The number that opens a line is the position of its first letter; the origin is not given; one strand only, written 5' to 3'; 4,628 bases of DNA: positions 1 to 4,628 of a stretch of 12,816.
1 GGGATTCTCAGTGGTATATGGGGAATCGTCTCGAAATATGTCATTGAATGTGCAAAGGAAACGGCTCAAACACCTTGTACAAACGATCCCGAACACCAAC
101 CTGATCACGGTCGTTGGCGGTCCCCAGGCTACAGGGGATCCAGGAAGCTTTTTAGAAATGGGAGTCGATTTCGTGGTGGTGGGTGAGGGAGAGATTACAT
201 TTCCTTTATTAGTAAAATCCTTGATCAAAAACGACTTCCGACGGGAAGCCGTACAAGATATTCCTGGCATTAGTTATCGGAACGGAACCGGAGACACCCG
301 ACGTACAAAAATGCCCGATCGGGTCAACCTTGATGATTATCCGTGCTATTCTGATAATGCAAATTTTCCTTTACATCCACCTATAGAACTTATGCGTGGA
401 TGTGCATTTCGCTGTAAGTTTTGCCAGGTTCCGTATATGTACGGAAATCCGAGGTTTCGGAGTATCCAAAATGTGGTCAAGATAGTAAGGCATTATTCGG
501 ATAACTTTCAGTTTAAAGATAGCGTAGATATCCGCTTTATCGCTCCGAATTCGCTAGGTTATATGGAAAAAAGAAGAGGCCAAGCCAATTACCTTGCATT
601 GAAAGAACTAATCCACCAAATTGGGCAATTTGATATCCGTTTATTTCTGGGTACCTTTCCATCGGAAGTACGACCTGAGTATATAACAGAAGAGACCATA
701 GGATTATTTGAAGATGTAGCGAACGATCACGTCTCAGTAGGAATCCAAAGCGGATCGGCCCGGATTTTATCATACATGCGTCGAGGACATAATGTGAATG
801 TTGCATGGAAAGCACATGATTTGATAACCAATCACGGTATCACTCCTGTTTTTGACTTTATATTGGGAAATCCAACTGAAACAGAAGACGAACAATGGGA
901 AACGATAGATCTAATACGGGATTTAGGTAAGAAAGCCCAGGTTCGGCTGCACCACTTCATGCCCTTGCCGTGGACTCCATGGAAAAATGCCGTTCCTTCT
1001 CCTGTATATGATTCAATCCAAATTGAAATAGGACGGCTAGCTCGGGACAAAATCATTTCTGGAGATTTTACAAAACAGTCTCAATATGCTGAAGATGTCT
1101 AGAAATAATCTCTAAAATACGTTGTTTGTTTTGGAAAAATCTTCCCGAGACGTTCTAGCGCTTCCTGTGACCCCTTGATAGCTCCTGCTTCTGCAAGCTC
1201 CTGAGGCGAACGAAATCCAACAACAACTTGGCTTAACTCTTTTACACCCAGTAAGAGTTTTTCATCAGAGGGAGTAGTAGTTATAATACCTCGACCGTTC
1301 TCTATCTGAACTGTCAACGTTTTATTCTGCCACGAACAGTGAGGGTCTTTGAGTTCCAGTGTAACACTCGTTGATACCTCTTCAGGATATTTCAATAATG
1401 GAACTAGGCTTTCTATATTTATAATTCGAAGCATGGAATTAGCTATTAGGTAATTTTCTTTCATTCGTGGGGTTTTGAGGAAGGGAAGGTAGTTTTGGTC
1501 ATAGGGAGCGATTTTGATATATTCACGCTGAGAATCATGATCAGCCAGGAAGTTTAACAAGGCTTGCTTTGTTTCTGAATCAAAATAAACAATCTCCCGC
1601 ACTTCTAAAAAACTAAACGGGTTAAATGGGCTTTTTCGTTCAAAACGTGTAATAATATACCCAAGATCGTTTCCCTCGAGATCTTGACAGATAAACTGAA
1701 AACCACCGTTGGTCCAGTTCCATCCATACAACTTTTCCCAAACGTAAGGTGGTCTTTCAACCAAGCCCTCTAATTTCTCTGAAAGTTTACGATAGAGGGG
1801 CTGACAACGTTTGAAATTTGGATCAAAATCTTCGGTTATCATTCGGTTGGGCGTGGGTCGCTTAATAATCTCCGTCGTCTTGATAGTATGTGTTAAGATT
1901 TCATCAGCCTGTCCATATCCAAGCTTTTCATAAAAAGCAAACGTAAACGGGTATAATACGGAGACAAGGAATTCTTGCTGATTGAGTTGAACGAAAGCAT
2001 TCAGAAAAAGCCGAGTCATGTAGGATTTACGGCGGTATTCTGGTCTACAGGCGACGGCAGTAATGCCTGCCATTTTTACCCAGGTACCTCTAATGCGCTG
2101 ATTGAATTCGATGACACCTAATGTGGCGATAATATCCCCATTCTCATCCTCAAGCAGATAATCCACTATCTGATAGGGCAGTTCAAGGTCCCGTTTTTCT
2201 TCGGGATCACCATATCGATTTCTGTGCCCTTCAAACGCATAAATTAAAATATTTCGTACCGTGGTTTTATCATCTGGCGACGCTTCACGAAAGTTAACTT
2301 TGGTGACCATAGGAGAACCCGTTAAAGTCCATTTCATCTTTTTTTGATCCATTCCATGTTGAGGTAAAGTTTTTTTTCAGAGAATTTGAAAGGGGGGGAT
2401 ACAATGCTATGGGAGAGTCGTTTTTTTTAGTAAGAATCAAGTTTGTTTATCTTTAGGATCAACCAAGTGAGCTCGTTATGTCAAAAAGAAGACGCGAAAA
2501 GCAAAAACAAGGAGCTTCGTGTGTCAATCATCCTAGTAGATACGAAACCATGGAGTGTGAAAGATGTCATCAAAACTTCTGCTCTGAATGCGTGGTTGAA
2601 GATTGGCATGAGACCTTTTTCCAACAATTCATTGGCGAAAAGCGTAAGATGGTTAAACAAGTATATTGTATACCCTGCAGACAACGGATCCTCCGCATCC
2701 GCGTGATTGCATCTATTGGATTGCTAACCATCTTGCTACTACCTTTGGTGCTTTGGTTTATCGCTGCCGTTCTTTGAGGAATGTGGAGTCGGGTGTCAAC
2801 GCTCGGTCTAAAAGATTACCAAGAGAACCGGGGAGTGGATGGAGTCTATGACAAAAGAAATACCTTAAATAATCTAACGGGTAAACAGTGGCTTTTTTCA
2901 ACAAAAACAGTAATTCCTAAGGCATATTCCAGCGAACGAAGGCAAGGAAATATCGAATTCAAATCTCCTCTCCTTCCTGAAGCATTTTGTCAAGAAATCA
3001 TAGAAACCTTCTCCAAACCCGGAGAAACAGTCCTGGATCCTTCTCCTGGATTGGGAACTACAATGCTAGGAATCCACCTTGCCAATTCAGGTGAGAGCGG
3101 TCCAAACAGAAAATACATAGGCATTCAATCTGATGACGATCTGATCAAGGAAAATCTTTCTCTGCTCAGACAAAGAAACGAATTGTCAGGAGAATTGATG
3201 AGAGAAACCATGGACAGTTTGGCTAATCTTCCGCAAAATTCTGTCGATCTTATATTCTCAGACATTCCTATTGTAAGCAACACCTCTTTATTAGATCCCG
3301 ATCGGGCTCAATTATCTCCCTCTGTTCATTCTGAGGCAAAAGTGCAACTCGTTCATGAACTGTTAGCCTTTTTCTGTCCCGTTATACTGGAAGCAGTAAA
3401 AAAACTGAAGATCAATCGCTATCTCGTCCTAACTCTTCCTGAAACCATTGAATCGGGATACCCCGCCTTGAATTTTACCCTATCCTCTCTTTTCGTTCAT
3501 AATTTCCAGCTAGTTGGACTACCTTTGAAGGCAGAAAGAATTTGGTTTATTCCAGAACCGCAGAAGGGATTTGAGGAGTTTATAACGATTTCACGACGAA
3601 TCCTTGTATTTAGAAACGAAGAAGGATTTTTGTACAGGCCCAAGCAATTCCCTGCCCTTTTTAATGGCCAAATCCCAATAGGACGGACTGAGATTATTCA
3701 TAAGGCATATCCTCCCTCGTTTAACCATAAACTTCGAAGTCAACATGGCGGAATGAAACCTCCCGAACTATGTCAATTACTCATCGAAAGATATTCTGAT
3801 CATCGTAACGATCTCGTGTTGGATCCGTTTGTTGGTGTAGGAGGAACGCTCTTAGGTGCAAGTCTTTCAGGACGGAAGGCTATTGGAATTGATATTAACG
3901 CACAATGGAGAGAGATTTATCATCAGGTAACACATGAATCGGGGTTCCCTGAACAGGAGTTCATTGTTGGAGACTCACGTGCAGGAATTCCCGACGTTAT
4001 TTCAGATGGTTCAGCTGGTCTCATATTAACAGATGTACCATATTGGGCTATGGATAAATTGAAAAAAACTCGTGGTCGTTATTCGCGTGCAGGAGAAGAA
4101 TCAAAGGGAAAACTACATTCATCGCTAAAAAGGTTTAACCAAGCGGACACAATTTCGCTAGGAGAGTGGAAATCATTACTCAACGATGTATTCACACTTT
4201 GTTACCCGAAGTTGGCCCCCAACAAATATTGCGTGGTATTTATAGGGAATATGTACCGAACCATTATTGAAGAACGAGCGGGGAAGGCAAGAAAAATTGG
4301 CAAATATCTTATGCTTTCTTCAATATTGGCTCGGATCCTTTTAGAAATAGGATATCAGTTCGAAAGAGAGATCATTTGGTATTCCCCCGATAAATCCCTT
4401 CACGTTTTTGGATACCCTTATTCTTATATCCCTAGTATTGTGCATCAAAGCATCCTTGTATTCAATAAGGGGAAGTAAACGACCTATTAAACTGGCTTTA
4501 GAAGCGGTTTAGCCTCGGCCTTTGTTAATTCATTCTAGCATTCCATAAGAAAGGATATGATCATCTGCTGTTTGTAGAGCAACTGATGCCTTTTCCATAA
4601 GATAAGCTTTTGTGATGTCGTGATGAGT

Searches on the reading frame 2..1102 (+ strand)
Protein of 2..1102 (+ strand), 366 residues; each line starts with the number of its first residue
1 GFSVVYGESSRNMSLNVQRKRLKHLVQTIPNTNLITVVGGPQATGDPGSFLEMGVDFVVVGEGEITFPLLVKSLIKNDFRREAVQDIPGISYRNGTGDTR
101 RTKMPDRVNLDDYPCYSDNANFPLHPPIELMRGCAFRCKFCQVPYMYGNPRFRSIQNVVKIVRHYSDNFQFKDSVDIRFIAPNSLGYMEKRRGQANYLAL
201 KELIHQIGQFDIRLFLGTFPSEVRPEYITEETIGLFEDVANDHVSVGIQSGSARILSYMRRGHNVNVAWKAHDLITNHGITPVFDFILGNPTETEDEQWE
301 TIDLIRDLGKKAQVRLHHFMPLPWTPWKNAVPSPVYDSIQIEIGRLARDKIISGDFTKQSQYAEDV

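Call 9: search_protein_families(library=pfam, proteins=[window:2-1102:+], max_evalue=0.001)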
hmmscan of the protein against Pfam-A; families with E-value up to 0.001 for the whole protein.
window:2-1102:+ (366 aa): 2 families
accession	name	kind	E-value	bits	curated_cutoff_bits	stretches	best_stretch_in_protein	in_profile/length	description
PF04055.27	Radical_SAM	-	5.1e-23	82.5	29.5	1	128-305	1-166/166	Radical SAM superfamily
PF02310.24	B12-binding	-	1.5e-07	31.7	32.1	1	30-70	78-120/121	B12 binding domain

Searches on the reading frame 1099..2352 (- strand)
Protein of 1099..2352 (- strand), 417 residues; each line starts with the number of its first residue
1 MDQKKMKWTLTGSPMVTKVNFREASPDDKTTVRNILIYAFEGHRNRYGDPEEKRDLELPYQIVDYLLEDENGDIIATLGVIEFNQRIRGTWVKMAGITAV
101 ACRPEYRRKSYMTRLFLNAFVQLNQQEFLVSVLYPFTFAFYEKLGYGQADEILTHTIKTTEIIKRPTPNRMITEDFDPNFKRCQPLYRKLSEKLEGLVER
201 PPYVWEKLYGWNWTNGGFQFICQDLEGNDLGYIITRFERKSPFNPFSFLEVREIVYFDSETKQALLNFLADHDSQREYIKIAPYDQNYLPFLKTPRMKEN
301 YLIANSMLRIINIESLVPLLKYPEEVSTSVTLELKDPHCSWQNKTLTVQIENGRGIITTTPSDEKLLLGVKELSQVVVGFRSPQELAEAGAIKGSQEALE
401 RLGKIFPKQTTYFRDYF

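Call 9: search_protein_families(library=pfam, proteins=[window:1099-2352:-], max_evalue=0.001)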
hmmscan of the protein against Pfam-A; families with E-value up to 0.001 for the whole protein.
window:1099-2352:- (417 aa): 5 families
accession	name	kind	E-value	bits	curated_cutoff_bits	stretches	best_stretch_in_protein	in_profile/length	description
PF13527.13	Acetyltransf_9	-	9.8e-24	84.2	25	1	21-148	2-126/127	Acetyltransferase (GNAT) domain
PF13530.11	SCP2_2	-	1.1e-19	71.4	23.2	1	319-413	7-104/105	Sterol carrier protein domain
PF17668.7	Acetyltransf_17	-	1.8e-12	48.3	25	1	196-310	1-114/114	Acetyltransferase (GNAT) domain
PF00583.31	Acetyltransf_1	-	2.7e-05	24.8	20.7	1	52-146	19-116/116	Acetyltransferase (GNAT) family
PF13508.13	Acetyltransf_7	-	4.8e-05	24.1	27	1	67-146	8-82/84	Acetyltransferase (GNAT) domain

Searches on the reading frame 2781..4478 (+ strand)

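Call 9: search_protein_families(library=pfam, proteins=[window:2781-4478:+], max_evalue=0.001)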
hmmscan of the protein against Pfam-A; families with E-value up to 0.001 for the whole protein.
window:2781-4478:+ (565 aa): 2 families
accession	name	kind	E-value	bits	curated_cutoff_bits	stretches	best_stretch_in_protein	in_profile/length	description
PF01555.25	N6_N4_Mtase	-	5e-30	105.5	26.7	3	309-379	149-218/221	DNA methylase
PF13847.12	Methyltransf_31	-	8.9e-05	22.7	27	0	79-220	2-112/145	Methyltransferase domain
